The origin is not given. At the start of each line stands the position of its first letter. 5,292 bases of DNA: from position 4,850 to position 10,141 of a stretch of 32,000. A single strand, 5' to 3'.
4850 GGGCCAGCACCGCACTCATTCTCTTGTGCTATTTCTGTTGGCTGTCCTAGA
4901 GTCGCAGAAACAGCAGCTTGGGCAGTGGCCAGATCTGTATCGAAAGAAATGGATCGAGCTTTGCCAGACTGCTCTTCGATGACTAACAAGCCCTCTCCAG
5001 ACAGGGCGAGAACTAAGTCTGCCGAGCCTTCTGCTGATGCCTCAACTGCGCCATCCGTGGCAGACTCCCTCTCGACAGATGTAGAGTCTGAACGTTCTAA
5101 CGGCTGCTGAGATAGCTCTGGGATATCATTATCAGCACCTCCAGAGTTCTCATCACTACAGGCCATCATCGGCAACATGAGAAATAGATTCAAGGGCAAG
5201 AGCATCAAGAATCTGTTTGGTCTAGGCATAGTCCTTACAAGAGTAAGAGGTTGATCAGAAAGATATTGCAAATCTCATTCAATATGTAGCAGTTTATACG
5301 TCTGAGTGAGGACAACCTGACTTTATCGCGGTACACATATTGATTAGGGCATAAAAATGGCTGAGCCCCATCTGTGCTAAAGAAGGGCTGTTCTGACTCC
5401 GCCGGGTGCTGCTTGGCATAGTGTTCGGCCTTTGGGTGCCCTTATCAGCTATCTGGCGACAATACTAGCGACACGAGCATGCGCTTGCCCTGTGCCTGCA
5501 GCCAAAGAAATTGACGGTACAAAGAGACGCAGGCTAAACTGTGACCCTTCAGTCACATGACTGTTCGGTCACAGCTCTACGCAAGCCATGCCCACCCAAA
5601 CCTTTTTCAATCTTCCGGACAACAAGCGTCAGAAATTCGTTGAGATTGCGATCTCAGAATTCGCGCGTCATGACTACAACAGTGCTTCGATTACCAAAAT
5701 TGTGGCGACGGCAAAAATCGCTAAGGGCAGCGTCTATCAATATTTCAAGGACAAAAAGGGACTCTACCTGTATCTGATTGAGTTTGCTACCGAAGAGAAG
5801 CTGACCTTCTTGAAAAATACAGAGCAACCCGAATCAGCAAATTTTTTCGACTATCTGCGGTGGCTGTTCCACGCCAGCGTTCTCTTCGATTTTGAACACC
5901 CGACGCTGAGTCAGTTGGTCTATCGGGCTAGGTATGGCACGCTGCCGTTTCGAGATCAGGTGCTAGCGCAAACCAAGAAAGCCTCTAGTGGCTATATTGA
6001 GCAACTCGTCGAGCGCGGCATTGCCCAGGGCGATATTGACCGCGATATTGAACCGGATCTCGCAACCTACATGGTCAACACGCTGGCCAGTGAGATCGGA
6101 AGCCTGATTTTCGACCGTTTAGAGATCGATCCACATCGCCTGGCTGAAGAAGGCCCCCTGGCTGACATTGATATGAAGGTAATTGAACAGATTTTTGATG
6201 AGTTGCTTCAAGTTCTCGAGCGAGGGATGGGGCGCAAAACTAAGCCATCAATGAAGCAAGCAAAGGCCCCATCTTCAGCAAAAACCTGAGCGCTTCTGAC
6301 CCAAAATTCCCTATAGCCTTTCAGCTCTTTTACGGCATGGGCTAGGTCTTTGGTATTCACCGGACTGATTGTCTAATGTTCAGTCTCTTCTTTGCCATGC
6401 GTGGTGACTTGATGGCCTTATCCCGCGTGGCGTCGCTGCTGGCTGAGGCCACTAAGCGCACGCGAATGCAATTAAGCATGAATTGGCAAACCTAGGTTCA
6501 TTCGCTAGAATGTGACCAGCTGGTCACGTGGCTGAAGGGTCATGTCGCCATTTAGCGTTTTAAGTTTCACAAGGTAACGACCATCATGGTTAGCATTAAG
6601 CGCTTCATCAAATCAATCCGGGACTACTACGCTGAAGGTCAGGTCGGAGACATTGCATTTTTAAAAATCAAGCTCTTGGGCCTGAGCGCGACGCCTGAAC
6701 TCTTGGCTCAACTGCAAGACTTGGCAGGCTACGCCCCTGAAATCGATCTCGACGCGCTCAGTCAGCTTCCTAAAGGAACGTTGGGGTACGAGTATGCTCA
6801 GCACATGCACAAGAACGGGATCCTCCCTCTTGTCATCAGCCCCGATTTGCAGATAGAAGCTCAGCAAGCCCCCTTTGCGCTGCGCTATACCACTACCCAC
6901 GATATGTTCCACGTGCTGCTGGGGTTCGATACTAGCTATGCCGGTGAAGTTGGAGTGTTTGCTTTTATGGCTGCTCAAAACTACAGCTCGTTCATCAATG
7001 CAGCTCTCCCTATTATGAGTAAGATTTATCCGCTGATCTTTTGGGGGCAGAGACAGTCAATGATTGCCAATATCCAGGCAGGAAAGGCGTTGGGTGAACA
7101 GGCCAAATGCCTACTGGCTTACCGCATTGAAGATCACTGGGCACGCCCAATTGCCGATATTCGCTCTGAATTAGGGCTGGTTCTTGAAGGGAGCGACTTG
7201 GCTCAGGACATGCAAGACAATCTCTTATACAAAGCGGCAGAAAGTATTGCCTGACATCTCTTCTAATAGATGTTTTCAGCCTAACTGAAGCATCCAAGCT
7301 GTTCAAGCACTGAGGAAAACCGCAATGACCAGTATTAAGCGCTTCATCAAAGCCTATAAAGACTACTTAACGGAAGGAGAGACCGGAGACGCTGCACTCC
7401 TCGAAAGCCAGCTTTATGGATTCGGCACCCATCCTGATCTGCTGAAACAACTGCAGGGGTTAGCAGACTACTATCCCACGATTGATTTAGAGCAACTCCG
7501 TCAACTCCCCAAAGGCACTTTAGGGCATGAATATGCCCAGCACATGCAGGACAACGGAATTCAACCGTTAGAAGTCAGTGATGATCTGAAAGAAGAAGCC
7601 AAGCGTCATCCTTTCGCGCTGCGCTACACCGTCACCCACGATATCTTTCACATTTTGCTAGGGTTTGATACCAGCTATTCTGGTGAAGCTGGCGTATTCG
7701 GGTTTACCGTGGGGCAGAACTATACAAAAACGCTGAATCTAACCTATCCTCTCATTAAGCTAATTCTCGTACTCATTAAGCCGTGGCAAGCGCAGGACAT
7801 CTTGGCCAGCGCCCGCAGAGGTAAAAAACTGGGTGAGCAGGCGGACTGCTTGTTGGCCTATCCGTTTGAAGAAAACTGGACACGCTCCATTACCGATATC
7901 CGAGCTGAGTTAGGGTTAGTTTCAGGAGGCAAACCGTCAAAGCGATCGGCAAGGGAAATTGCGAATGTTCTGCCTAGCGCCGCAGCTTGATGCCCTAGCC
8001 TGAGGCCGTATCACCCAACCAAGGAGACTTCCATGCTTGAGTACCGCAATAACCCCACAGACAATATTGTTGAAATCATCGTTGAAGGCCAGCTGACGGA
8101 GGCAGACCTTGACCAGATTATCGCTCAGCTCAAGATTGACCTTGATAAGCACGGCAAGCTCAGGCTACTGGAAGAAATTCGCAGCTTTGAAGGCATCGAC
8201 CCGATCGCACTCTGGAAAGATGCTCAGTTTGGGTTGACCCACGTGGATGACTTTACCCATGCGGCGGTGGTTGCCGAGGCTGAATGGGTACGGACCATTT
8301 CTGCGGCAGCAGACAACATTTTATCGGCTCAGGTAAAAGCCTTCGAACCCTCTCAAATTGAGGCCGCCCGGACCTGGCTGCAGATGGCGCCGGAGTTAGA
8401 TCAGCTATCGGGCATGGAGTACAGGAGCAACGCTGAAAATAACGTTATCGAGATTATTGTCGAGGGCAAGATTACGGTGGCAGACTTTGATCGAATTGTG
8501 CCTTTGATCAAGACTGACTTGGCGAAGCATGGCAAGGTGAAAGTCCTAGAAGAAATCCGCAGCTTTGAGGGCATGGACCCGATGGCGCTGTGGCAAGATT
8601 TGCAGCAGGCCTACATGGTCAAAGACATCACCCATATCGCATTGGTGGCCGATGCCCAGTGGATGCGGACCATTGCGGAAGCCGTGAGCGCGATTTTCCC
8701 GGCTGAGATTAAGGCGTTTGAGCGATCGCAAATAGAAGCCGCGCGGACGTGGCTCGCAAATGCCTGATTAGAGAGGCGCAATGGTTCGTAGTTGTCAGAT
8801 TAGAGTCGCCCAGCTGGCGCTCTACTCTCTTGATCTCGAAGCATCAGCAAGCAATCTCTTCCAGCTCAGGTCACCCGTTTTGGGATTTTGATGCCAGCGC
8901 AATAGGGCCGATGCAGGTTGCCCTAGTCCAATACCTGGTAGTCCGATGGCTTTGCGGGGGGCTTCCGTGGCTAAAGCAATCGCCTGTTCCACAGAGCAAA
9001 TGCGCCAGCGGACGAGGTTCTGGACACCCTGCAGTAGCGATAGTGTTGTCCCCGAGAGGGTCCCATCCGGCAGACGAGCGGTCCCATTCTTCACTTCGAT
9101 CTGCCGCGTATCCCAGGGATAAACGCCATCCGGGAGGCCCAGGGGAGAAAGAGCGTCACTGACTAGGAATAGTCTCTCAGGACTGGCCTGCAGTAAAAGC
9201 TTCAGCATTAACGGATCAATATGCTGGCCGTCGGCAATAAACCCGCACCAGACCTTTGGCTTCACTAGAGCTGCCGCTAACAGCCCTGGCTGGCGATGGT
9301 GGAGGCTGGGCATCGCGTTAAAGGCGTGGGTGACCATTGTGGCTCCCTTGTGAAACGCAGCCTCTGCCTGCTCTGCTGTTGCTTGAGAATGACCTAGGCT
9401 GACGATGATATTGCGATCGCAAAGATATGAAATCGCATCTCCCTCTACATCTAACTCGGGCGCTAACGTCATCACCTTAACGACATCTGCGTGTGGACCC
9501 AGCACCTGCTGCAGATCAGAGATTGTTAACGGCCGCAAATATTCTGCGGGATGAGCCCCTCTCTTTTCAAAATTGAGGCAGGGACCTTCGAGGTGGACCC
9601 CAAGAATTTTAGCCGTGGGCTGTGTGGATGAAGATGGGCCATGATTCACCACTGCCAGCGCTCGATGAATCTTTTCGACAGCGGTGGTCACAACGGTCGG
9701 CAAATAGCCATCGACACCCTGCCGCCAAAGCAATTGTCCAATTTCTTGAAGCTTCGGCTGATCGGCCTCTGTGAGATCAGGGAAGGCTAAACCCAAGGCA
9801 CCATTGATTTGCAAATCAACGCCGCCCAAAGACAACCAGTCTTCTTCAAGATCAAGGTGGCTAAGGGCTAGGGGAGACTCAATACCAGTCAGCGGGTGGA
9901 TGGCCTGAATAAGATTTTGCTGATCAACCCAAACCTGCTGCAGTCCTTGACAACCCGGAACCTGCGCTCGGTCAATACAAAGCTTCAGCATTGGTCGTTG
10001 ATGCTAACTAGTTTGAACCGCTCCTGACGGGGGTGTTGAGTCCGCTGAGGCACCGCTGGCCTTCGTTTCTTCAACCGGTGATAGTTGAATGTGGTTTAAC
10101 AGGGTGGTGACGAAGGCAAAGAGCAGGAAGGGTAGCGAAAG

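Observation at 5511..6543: Near-identical 32-bp double-palindrome operator at the TetR promoter and at the Coq4-like operon promoter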

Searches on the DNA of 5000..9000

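Call 52: search_rna_families(source=window, start=5000, end=9000, threshold=evalue, max_evalue=1)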
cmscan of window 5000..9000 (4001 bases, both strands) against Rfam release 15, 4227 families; matches with E-value up to 1: 0.
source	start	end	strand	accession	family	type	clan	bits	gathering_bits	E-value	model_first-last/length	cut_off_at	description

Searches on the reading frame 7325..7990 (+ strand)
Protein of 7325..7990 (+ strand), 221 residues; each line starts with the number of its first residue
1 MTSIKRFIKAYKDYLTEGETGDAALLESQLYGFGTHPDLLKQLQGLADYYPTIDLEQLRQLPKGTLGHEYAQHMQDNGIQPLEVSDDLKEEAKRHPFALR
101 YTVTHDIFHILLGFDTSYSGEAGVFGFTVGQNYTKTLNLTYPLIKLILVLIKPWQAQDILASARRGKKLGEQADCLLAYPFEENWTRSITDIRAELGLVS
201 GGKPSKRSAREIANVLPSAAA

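Call 5: search_protein_families(library=pfam, proteins=[window:7325-7990:+])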
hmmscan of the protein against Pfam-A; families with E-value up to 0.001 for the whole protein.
window:7325-7990:+ (221 aa): 1 family
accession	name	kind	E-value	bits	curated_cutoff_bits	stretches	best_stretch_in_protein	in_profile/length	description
PF05019.18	Coq4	-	4.6e-16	59.2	22.9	1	52-198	72-217/221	Coenzyme Q (ubiquinone) biosynthesis protein Coq4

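Call 18: search_protein_families(library=ncbifam, proteins=[window:7325-7990:+], max_evalue=0.01)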
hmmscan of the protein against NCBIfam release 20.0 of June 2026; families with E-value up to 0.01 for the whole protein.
window:7325-7990:+ (221 aa): 0 families

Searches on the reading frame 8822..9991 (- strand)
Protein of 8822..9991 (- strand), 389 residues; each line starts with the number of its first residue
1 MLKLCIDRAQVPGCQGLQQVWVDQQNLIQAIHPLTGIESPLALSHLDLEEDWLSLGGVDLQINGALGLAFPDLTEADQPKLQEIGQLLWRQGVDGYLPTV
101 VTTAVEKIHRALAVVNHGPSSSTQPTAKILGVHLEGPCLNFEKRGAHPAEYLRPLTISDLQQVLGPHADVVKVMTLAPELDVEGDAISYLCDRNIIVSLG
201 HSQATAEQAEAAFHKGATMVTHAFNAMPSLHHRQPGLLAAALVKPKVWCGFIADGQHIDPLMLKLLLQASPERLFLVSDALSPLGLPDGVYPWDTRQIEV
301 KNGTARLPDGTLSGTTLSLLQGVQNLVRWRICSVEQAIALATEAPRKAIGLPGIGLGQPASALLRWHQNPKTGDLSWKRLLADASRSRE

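Call 5: search_protein_families(library=pfam, proteins=[window:8822-9991:-])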
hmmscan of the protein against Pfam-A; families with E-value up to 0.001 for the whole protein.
window:8822-9991:- (389 aa): 1 family
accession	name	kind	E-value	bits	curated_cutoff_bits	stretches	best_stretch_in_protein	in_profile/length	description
PF01979.26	Amidohydro_1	-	6.3e-05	22.8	25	1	129-355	75-305/345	Amidohydrolase family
